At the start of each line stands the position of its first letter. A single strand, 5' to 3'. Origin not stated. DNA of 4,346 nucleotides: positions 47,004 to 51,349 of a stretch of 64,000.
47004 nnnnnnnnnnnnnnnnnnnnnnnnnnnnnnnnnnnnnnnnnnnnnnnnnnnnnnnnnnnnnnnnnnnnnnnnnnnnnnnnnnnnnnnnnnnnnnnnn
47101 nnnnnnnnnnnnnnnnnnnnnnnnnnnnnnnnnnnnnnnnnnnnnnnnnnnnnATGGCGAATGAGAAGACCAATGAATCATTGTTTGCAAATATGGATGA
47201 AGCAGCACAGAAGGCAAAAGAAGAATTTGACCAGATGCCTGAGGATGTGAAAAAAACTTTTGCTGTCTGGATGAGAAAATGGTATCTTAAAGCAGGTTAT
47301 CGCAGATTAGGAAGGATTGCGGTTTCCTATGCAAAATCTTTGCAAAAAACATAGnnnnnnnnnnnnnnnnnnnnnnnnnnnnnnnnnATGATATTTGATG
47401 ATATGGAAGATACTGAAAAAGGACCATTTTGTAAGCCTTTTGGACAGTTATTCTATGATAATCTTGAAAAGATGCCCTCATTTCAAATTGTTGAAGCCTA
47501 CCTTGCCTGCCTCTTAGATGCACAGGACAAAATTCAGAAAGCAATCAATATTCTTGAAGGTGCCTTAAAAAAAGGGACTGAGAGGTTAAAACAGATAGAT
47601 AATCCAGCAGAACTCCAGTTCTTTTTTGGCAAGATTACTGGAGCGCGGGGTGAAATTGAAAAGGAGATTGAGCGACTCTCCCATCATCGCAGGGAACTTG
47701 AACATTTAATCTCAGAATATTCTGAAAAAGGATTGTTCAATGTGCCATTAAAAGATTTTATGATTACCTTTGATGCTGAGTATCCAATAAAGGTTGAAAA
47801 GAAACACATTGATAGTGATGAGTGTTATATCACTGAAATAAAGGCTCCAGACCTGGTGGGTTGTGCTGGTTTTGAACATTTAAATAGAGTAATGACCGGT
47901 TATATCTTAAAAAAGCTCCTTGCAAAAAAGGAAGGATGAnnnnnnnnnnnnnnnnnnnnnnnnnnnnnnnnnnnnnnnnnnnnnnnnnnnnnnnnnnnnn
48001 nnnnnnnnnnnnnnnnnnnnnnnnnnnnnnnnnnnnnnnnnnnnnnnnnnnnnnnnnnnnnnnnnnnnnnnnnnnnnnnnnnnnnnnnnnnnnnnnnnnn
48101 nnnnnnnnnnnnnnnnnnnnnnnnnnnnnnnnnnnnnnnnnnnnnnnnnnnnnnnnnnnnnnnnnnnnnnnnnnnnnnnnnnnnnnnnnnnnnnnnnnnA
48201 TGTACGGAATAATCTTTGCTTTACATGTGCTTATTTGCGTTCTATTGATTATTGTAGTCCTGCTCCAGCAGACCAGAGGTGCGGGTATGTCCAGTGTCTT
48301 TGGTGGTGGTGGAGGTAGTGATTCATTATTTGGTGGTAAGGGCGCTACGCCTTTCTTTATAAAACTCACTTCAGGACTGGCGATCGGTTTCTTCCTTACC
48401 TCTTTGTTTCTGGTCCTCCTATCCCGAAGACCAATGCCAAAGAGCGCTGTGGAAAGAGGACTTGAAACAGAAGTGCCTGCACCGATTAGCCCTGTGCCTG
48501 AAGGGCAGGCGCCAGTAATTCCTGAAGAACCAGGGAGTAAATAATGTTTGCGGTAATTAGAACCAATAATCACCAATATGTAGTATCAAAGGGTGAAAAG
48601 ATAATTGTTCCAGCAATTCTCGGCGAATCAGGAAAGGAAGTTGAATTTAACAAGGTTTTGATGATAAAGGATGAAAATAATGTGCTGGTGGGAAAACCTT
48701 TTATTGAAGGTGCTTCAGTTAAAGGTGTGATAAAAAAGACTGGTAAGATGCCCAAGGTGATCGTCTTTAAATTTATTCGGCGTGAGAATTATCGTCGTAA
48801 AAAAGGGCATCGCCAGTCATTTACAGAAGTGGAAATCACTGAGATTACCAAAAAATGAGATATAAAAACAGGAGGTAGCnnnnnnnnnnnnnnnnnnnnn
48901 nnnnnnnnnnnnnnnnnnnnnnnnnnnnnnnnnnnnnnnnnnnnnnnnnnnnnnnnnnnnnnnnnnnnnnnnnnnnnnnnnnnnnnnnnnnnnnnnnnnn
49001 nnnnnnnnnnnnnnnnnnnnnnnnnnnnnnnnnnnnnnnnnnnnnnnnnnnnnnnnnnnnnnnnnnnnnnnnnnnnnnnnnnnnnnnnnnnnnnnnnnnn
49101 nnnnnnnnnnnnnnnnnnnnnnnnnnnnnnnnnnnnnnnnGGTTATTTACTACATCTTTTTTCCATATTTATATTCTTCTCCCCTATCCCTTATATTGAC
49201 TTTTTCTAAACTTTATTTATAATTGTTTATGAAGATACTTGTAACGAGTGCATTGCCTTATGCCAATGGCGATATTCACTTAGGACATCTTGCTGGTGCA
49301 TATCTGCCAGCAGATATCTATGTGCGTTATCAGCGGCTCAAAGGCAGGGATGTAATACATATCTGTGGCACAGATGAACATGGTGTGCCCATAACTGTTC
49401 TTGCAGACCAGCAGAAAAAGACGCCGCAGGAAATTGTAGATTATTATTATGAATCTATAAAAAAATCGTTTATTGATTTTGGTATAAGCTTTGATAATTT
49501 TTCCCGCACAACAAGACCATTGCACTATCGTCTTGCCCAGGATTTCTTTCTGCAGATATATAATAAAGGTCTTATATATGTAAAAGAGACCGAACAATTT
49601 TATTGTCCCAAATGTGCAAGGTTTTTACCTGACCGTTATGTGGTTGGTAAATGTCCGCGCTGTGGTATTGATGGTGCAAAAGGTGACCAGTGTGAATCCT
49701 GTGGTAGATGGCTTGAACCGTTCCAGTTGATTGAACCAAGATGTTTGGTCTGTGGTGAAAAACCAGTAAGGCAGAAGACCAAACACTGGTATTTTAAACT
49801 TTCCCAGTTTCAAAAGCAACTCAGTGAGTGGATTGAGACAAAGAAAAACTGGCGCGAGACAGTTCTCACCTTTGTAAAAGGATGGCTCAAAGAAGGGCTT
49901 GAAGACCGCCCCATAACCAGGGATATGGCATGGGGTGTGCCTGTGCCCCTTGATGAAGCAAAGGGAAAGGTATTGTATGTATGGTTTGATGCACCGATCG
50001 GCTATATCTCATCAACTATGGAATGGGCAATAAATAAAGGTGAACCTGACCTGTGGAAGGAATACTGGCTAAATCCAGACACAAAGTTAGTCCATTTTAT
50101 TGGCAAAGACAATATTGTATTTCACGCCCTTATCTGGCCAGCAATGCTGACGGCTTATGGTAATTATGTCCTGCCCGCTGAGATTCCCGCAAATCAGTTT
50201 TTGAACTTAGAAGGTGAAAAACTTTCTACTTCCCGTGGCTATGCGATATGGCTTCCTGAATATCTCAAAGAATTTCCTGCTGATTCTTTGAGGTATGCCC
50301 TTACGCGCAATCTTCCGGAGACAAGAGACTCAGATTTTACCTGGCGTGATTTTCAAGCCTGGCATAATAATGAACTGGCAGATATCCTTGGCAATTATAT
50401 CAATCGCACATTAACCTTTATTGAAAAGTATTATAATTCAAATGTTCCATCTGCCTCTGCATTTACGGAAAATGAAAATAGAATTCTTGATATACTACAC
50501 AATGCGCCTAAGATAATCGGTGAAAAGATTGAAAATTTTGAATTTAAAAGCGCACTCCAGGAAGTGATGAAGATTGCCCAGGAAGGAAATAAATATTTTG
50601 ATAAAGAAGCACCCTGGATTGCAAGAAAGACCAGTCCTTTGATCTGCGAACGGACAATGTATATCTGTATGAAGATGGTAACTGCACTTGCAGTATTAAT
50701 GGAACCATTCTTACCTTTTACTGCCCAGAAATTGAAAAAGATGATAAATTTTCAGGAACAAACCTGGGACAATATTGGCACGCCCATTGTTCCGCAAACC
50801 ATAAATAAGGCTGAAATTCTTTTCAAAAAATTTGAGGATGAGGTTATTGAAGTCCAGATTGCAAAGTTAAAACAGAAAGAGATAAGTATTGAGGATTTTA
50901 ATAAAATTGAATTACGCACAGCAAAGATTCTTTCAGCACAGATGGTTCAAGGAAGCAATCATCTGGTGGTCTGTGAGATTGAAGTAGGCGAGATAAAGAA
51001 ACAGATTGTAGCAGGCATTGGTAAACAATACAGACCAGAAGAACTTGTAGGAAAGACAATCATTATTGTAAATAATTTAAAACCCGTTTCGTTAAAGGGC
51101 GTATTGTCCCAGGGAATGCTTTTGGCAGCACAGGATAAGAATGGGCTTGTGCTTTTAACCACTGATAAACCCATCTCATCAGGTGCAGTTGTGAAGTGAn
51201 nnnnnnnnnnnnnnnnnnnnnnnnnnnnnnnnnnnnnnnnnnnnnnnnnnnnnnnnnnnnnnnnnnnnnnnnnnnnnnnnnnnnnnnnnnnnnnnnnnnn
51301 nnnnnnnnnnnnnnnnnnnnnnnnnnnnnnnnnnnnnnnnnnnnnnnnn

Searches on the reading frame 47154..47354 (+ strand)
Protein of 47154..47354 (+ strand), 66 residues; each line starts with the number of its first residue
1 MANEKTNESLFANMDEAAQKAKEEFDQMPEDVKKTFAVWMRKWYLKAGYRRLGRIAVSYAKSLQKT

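Call 8: search_protein_families(library=pfam, proteins=[window:47154-47354:+])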
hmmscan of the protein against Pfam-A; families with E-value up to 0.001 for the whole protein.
window:47154-47354:+ (66 aa): 0 families

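Call 15: find_encoding_contigs(protein=window:47154-47354:+, flank=3000, max_places=10)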
Protein window:47154-47354:+ (66 aa): no gene with exactly this product is on record in the collection.

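Call 19: find_homologous_proteins(query=window:47154-47351:+, max_evalue=0.001)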
Query seq(66 aa) (66 aa): 31 proteins with E <= 0.001 among 32 candidates.
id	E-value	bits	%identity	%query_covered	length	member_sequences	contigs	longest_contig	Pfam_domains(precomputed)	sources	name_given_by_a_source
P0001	8.2e-35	135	95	100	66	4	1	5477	-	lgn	-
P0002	2.2e-33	130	92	100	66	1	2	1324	-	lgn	-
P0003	4.2e-29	117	86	98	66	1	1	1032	-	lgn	-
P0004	8.1e-29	116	83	98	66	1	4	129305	-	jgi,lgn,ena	-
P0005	7.7e-28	113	80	98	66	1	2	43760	-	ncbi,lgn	ncbi:MAG: hypothetical protein ABIL22_00055 [candidate division WOR-3 bacterium]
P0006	1.1e-27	112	82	98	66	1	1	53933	-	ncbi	-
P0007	1.3e-27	112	78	98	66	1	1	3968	-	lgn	-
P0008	3.1e-27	111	80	98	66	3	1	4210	-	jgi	jgi:alkylhydroperoxidase/carboxymuconolactone decarboxylase family protein YurZ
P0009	3.4e-27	111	80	98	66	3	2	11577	-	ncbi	ncbi:MAG: hypothetical protein ACUVQ3_07655 [bacterium]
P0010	5.0e-27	110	79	100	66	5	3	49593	-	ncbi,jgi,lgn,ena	-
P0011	6.8e-27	110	77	98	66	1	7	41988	-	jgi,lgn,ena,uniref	jgi:hypothetical protein|uniref:PFL domain-containing protein n=1 Tax=candidate division WOR-3 bacte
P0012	1.1e-26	109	77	98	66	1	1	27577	-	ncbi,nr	ncbi:MAG: hypothetical protein N3A65_04390 [candidate division WOR-3 bacterium]|nr:hypothetical prot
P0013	8.3e-26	106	79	94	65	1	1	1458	-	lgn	-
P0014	8.3e-26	106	75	98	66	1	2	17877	-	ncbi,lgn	-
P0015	2.6e-25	105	75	98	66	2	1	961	-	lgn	-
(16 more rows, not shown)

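Call 20: find_encoding_contigs(protein=P0001, flank=3000, max_places=4)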
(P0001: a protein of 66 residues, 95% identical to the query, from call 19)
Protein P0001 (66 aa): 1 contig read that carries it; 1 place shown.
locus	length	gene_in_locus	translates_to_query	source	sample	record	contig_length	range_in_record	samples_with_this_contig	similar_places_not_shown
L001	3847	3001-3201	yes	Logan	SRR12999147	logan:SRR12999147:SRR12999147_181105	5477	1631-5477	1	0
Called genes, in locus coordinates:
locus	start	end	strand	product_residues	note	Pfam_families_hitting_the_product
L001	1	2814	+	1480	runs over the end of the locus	?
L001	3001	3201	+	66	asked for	-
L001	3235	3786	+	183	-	-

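Call 21: find_encoding_contigs(protein=P0004, flank=3000, max_places=4)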
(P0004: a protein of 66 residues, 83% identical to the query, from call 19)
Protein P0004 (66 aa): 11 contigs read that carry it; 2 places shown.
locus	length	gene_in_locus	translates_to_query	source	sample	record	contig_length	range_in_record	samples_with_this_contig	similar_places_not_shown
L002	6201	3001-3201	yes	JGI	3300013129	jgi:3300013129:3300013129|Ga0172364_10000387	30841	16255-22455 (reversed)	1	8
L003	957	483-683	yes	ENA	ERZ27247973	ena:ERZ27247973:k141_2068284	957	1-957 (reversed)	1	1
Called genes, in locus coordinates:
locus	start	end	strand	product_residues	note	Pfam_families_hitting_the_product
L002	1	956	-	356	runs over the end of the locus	PF00005:ABC_tran, PF13304:AAA_21 (faint), PF17912:OB_MalK (weak)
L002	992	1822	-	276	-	PF17848:Zn_ribbon_ACC, PF01039:Carboxyl_trans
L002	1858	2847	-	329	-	PF01118:Semialdhyde_dh, PF02774:Semialdhyde_dhC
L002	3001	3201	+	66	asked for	-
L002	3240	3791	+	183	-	-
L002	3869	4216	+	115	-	PF03840:SecG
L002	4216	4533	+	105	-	PF00829:Ribosomal_L21p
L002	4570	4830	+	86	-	PF01016:Ribosomal_L27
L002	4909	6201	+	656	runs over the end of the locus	PF00133:tRNA-synt_1, PF01406:tRNA-synt_1e (faint), PF09334:tRNA-synt_1g, PF19303:Anticodon_3, PF08264:Anticodon_1, PF01588:tRNA_bind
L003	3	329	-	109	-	?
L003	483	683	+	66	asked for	-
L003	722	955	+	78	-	?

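Call 22: find_encoding_contigs(protein=P0005, flank=3000, max_places=4)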
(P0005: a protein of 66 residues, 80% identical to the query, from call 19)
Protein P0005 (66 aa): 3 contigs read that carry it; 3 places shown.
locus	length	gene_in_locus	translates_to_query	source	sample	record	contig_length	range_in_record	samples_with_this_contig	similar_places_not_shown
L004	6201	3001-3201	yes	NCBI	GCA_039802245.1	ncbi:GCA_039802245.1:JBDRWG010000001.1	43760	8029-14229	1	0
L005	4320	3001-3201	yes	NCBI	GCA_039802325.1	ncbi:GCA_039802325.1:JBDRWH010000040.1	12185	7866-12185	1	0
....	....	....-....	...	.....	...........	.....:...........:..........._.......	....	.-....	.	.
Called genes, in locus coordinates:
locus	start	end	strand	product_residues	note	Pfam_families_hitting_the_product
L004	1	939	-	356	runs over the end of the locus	PF00005:ABC_tran, PF02463:SMC_N (weak), PF13304:AAA_21 (faint), PF17912:OB_MalK (weak)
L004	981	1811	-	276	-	PF17848:Zn_ribbon_ACC, PF01039:Carboxyl_trans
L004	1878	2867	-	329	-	PF01118:Semialdhyde_dh, PF02774:Semialdhyde_dhC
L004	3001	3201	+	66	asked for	-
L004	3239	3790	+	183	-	-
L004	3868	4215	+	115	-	PF03840:SecG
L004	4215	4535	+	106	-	PF00829:Ribosomal_L21p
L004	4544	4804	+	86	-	PF01016:Ribosomal_L27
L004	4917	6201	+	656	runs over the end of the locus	PF00133:tRNA-synt_1, PF09334:tRNA-synt_1g, PF19303:Anticodon_3, PF08264:Anticodon_1 (weak), PF01588:tRNA_bind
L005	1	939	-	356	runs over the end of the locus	PF00005:ABC_tran, PF02463:SMC_N (weak), PF13304:AAA_21 (faint), PF17912:OB_MalK (weak)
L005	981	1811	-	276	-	PF17848:Zn_ribbon_ACC, PF01039:Carboxyl_trans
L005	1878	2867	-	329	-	PF01118:Semialdhyde_dh, PF02774:Semialdhyde_dhC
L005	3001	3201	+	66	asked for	-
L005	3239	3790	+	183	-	-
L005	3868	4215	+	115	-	PF03840:SecG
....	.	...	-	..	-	?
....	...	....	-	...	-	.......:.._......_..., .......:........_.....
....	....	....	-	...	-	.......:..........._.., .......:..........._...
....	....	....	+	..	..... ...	-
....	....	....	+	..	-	?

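Call 26: find_encoding_contigs(protein=P0002, flank=3000, max_places=6)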
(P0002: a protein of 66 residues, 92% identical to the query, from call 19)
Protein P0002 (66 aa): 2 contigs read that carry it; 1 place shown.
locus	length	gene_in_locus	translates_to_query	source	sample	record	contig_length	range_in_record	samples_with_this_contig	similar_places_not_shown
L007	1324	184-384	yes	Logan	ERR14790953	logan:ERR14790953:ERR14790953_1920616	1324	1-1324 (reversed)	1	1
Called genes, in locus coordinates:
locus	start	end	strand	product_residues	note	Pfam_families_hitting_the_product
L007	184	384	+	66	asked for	-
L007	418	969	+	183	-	-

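Call 27: find_encoding_contigs(protein=P0003, flank=3000, max_places=6)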
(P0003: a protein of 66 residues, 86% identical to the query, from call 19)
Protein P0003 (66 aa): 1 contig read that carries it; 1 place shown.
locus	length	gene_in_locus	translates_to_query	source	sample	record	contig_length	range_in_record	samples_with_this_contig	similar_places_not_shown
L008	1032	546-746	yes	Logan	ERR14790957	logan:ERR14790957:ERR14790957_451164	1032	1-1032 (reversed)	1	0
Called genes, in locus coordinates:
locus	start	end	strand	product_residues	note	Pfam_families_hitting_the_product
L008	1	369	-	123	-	?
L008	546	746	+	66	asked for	-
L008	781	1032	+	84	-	?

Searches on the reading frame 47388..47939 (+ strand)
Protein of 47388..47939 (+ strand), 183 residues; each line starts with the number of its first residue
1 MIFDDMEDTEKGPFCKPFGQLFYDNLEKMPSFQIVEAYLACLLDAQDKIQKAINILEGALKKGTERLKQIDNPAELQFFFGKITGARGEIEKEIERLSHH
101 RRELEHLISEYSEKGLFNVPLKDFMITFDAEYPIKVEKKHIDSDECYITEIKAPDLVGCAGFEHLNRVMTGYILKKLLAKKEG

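Call 8: search_protein_families(library=pfam, proteins=[window:47388-47939:+])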
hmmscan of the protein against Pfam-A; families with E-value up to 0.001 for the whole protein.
window:47388-47939:+ (183 aa): 0 families

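Call 16: find_encoding_contigs(protein=window:47388-47939:+, flank=3000, max_places=10)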
Protein window:47388-47939:+ (183 aa): no gene with exactly this product is on record in the collection.

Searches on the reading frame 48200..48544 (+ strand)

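Call 8: search_protein_families(library=pfam, proteins=[window:48200-48544:+])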
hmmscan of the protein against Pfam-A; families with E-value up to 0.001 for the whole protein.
window:48200-48544:+ (114 aa): 1 family
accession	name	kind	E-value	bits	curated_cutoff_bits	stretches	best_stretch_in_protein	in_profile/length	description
PF03840.19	SecG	-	2.9e-20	72.6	29.2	1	4-73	1-69/70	Preprotein translocase SecG subunit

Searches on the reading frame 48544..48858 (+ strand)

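Call 8: search_protein_families(library=pfam, proteins=[window:48544-48858:+])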
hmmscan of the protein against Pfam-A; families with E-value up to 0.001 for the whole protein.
window:48544-48858:+ (104 aa): 1 family
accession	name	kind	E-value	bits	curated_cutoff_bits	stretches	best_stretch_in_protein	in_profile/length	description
PF00829.26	Ribosomal_L21p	-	2.7e-33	114.6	27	1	1-101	1-99/99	Ribosomal prokaryotic L21 protein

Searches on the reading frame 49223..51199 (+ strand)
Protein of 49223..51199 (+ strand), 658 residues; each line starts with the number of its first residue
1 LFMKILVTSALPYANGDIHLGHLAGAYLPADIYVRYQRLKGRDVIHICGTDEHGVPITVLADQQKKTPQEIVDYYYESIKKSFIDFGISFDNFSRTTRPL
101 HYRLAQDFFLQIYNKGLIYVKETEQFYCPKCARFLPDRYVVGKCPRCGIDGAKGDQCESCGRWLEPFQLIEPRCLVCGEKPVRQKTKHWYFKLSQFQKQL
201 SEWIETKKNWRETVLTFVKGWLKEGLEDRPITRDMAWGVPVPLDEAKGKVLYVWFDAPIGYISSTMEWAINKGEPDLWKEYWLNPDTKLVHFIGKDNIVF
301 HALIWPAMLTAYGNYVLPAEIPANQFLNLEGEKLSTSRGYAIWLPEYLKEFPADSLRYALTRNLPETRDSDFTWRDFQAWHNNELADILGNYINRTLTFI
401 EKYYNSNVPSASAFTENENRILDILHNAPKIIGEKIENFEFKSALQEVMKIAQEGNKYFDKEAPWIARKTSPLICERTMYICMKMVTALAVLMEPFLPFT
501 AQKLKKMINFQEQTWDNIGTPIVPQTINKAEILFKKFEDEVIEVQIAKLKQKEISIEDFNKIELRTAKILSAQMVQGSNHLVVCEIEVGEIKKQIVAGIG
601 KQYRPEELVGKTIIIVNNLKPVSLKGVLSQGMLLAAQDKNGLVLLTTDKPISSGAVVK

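Call 8: search_protein_families(library=pfam, proteins=[window:49223-51199:+])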
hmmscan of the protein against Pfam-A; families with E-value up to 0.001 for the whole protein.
window:49223-51199:+ (658 aa): 6 families
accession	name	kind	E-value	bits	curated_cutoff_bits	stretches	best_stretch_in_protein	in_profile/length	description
PF09334.17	tRNA-synt_1g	-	6.5e-164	545.8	20.1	1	5-397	1-391/391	tRNA synthetases class I (M)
PF01588.26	tRNA_bind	-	1.7e-23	83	27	1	564-654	1-94/96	Putative tRNA binding domain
PF00133.28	tRNA-synt_1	-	1.3e-20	74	22.7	1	11-243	31-245/414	tRNA synthetases class I (I, L, M and V)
PF19303.5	Anticodon_3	-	2.4e-16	60.4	23.5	1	408-543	1-141/152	Anticodon binding domain of methionyl tRNA ligase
PF08264.19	Anticodon_1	-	7.5e-09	36.1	25.1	1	421-511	4-89/148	Anticodon-binding domain of tRNA ligase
PF01406.26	tRNA-synt_1e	-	5e-05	23.3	27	0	324-362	244-282/301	tRNA synthetases class I (C) catalytic domain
